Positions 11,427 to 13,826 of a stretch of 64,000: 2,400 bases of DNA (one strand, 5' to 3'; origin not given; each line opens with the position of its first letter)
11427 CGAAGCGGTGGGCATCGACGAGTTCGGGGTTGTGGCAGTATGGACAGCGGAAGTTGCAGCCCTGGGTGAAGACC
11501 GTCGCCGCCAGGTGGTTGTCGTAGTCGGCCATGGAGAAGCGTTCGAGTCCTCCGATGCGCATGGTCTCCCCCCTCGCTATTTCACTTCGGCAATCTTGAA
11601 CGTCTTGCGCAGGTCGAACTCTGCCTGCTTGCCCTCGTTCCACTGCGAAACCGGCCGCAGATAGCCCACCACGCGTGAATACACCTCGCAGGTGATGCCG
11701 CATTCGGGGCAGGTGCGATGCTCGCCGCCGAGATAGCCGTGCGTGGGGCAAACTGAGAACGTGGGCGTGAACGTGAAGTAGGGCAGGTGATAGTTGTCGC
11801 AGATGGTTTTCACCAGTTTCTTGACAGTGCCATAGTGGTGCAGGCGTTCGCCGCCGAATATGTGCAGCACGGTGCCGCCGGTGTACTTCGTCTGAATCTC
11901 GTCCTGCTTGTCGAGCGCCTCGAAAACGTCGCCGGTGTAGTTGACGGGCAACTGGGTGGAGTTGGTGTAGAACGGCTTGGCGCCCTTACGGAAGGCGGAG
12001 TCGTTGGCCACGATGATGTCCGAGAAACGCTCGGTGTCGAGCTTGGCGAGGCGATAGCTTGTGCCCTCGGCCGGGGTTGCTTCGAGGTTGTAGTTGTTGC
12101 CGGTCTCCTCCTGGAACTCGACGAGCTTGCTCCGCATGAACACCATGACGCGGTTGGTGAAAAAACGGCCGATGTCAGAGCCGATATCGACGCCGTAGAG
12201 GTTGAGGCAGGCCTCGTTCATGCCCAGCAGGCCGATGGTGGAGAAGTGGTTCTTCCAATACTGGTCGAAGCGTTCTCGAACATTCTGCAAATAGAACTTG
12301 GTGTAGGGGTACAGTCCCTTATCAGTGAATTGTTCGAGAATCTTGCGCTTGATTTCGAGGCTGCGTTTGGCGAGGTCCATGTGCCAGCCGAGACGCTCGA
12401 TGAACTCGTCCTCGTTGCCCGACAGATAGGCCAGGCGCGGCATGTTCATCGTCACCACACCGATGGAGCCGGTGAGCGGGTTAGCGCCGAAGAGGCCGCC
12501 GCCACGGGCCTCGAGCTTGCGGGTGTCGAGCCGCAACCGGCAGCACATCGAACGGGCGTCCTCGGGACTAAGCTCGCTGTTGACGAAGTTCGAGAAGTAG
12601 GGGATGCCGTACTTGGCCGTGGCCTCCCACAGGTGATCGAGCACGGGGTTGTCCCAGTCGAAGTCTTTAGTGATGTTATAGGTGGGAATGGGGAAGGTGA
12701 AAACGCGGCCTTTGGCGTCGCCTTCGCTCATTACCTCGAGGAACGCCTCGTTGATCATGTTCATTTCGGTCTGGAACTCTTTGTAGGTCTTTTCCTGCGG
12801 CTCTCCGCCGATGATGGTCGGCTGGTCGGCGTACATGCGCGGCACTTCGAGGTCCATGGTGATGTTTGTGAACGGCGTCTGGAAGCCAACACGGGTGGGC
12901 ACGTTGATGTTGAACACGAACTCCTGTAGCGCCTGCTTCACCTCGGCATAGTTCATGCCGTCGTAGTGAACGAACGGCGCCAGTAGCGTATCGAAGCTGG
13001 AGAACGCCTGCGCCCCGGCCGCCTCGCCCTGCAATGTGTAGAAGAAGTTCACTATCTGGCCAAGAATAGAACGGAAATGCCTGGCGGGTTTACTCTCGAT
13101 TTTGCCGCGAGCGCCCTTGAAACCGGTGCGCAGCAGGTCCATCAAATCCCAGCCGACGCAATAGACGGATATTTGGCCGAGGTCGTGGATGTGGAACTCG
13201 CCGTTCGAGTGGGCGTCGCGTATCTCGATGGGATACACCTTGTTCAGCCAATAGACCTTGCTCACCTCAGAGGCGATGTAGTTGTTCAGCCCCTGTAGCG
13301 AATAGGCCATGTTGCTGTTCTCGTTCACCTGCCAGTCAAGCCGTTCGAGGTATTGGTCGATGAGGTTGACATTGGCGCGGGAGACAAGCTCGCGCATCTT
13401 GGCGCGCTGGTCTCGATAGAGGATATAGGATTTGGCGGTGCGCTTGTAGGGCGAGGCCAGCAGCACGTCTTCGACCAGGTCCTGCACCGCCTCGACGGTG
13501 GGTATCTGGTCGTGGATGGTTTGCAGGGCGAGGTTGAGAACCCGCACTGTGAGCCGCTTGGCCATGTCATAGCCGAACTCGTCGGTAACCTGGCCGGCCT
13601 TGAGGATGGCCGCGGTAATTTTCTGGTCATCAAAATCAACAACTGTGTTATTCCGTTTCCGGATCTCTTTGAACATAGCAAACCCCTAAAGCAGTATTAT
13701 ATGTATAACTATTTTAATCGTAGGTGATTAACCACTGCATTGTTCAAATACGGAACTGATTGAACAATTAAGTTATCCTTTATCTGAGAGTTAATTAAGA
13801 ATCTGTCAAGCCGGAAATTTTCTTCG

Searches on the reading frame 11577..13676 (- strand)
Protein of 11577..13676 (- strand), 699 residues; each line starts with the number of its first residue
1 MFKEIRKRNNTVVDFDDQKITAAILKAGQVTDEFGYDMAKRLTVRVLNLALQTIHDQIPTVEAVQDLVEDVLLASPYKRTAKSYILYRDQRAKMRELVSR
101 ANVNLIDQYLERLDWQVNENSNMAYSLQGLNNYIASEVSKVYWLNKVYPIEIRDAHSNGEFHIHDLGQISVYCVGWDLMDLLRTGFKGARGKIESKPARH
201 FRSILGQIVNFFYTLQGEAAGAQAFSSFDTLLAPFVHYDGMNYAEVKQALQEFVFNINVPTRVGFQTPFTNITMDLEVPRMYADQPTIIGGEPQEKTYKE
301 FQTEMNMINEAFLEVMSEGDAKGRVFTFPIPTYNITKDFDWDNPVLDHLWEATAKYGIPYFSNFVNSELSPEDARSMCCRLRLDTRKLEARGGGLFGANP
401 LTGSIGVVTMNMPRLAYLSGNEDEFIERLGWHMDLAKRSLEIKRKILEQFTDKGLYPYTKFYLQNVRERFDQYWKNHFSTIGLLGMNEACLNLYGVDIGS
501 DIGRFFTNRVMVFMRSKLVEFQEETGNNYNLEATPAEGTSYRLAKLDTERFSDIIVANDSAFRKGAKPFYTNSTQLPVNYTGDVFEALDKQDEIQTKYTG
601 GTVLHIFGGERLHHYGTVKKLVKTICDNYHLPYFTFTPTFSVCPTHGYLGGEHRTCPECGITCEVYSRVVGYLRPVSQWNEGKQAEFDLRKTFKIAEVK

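Call 63: search_protein_families(library=pfam, proteins=[window:11577-13676:-], max_evalue=0.00001)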
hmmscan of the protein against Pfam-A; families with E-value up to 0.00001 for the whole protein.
window:11577-13676:- (699 aa): 2 families
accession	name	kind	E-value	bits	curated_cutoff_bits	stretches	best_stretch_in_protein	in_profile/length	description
PF13597.11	NRDD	-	2.1e-200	667.6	26.2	1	119-693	1-562/562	Anaerobic ribonucleoside-triphosphate reductase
PF03477.21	ATP-cone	-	5.5e-19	68.9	25.8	1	4-92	2-87/88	ATP cone domain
